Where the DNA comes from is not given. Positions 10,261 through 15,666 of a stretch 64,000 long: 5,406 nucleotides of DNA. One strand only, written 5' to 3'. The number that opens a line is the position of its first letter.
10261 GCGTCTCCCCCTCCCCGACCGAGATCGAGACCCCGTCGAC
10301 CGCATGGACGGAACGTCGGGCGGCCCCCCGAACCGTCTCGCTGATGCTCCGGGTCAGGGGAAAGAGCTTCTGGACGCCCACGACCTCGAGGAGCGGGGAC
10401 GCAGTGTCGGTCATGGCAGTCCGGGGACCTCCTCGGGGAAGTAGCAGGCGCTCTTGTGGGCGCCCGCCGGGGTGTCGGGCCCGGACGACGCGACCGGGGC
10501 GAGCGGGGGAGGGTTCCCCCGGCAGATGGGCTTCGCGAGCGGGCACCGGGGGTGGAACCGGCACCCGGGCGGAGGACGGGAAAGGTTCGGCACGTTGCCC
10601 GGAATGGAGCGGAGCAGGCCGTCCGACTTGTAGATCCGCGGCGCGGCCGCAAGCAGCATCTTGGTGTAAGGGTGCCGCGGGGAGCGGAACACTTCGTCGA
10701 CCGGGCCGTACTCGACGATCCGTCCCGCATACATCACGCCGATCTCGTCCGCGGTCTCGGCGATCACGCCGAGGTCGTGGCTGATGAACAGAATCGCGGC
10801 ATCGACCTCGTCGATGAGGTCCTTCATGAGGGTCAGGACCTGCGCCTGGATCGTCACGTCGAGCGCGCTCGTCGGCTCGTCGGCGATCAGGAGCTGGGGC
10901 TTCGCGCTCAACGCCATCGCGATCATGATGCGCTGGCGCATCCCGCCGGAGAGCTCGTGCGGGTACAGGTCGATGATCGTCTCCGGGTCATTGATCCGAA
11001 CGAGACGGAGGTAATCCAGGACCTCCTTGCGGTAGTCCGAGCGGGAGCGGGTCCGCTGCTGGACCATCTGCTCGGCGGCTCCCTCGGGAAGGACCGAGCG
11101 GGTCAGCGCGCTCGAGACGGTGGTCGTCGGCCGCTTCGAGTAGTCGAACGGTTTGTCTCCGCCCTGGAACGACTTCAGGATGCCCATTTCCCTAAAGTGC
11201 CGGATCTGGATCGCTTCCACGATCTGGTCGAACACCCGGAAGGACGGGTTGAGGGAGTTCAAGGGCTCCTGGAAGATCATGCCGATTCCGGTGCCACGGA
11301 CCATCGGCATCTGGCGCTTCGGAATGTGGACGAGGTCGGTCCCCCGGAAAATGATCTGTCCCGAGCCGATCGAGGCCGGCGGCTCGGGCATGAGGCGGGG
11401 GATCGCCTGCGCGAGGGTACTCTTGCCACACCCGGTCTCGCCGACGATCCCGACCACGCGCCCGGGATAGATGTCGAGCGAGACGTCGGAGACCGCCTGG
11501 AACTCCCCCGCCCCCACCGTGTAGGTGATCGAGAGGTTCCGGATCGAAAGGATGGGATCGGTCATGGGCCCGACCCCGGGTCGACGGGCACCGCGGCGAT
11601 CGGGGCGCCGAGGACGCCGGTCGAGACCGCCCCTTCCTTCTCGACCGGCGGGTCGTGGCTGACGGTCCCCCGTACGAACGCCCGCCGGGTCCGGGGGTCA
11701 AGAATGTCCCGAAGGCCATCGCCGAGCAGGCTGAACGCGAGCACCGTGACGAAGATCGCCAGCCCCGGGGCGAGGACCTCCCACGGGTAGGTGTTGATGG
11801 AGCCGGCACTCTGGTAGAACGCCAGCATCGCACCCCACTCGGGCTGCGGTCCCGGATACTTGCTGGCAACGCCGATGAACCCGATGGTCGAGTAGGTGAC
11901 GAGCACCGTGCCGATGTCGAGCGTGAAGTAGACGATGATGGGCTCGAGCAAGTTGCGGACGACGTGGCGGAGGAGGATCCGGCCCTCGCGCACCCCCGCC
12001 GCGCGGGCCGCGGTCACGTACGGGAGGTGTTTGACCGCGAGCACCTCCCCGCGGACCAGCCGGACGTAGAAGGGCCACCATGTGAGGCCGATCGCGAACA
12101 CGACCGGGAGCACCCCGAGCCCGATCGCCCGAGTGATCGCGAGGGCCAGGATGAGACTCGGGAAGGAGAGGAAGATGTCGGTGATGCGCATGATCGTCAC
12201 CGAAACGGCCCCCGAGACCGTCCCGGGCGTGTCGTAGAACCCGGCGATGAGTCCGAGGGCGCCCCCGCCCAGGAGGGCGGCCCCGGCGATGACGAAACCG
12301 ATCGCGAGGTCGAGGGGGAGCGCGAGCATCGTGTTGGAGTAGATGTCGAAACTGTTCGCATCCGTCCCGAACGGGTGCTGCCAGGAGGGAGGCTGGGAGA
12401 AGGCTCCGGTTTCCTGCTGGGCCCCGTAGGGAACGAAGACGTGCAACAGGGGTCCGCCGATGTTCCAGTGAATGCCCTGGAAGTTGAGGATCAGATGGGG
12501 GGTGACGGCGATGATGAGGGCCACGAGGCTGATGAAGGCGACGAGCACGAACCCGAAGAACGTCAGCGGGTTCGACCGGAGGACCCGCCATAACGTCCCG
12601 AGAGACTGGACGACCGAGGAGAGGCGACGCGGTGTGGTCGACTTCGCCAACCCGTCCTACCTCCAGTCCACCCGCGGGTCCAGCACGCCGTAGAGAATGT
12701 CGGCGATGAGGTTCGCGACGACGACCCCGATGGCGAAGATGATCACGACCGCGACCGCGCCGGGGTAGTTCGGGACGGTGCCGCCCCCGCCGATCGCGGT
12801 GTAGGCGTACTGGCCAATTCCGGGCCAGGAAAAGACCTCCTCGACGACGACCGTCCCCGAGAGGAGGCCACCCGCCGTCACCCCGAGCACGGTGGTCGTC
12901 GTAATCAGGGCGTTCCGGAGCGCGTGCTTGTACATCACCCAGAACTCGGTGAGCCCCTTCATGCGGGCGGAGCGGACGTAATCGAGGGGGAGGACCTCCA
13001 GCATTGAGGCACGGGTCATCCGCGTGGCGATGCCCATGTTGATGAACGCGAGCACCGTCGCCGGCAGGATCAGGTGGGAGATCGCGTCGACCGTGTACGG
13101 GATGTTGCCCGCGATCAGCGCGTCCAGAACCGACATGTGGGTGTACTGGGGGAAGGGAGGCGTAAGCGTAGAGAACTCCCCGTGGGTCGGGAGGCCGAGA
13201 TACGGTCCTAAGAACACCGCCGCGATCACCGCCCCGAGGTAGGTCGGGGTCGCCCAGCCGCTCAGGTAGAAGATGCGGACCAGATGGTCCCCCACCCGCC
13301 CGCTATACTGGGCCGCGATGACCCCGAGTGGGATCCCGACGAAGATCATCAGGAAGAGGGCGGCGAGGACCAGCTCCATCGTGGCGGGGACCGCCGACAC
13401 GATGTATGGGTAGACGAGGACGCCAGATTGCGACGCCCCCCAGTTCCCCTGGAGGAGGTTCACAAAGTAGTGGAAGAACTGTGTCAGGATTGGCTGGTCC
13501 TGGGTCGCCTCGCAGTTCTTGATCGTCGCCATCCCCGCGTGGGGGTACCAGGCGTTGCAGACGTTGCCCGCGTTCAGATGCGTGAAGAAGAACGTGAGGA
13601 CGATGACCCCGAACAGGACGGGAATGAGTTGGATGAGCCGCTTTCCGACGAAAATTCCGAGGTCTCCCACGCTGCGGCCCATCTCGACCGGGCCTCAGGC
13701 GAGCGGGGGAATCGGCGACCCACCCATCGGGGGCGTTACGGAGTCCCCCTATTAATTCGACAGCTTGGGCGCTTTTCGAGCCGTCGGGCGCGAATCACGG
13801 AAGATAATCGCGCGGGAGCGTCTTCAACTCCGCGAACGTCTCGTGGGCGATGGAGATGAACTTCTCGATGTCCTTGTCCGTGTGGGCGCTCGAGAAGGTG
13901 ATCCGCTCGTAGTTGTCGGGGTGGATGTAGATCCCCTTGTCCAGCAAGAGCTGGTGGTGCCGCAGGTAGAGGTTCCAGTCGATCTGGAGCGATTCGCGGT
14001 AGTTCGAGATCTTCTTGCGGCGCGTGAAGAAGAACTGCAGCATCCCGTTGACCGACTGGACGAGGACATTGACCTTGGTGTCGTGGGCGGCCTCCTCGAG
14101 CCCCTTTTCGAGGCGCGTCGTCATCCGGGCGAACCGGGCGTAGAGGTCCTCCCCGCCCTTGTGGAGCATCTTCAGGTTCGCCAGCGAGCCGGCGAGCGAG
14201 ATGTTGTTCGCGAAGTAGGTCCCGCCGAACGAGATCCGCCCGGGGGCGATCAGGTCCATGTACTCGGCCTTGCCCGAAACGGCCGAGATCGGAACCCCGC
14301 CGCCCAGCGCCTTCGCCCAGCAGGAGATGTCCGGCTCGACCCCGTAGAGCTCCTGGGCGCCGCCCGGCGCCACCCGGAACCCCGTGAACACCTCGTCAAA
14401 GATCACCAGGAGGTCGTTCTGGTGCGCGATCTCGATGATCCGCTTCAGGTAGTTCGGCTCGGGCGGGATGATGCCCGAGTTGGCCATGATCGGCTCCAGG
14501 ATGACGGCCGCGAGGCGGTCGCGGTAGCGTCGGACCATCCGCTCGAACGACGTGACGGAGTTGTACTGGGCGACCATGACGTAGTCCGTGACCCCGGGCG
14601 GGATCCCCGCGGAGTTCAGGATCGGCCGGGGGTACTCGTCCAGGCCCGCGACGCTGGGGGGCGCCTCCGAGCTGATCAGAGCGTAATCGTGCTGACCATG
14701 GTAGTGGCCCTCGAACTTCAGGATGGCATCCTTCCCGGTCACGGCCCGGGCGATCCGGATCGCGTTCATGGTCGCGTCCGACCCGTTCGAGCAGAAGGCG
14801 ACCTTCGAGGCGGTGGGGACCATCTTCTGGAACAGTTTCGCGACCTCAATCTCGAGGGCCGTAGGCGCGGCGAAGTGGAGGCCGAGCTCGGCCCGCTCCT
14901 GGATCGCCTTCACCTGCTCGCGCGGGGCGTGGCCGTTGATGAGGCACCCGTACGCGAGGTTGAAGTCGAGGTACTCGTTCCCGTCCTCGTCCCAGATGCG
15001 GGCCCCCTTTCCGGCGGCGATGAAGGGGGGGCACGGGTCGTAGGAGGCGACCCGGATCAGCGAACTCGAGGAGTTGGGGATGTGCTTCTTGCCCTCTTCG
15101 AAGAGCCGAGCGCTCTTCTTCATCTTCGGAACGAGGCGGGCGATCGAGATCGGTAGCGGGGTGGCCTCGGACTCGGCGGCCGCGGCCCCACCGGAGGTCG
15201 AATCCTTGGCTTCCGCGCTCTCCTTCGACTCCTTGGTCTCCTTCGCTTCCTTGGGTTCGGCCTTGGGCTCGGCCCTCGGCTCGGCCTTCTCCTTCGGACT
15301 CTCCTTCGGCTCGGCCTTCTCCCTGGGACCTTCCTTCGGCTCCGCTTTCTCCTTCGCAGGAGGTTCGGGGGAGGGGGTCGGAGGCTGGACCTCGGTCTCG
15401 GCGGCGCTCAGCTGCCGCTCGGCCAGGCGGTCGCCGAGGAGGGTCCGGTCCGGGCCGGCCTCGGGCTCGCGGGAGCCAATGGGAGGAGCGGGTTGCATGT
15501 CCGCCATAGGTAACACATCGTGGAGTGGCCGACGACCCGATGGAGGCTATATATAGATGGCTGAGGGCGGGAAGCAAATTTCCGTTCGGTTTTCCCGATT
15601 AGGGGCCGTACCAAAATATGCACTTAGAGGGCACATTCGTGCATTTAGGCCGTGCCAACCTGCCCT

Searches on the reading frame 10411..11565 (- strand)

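Call 55: search_protein_families(library=pfam, proteins=[window:10411-11565:-], max_evalue=0.00001)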
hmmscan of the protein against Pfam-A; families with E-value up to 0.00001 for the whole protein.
window:10411-11565:- (384 aa): 3 families
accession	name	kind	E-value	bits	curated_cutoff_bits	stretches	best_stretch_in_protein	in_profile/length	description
PF00005.33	ABC_tran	-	1.1e-28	100.9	25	1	26-233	2-137/137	ABC transporter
PF08352.17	oligo_HPY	-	2.4e-23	82.7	27.1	1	284-348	1-65/65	Oligopeptide/dipeptide transporter, C-terminal region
PF13304.12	AAA_21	-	4.6e-07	30.6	27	0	166-268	184-303/304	AAA domain, putative AbiEii toxin, Type IV TA system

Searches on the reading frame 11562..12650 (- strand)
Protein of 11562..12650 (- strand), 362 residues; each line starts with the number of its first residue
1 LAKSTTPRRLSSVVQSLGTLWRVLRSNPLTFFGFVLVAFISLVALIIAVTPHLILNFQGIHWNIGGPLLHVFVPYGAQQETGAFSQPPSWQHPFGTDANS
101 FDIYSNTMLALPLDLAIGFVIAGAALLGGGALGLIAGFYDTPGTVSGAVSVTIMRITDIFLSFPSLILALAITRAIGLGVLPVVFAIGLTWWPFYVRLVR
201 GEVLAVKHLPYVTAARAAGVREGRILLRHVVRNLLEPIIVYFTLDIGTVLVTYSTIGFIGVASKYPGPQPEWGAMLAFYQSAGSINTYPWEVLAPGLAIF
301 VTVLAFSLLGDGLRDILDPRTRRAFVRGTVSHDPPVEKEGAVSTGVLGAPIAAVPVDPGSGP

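Call 55: search_protein_families(library=pfam, proteins=[window:11562-12650:-], max_evalue=0.00001)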
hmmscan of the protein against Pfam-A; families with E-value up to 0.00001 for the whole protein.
window:11562-12650:- (362 aa): 1 family
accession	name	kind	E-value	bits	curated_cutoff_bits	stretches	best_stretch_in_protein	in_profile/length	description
PF00528.27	BPD_transp_1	-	5.6e-29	101.6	26.4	1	131-323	3-184/184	Binding-protein-dependent transport system inner membrane component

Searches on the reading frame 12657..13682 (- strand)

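Call 55: search_protein_families(library=pfam, proteins=[window:12657-13682:-], max_evalue=0.00001)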
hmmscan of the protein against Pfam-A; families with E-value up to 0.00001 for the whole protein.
window:12657-13682:- (341 aa): 1 family
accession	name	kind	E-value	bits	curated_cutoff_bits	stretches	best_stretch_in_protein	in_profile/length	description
PF00528.27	BPD_transp_1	-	3e-34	118.8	26.4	1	116-339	1-183/184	Binding-protein-dependent transport system inner membrane component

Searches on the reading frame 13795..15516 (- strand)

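Call 55: search_protein_families(library=pfam, proteins=[window:13795-15516:-], max_evalue=0.00001)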
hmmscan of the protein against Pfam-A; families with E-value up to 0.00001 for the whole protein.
window:13795-15516:- (573 aa): 2 families
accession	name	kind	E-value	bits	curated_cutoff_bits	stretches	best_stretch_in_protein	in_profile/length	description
PF00202.27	Aminotran_3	-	3.1e-59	201.1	30.5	1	159-535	6-375/403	Aminotransferase class-III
PF00155.27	Aminotran_1_2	-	7.4e-06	25.8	19.7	0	327-554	133-358/361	Aminotransferase class I and II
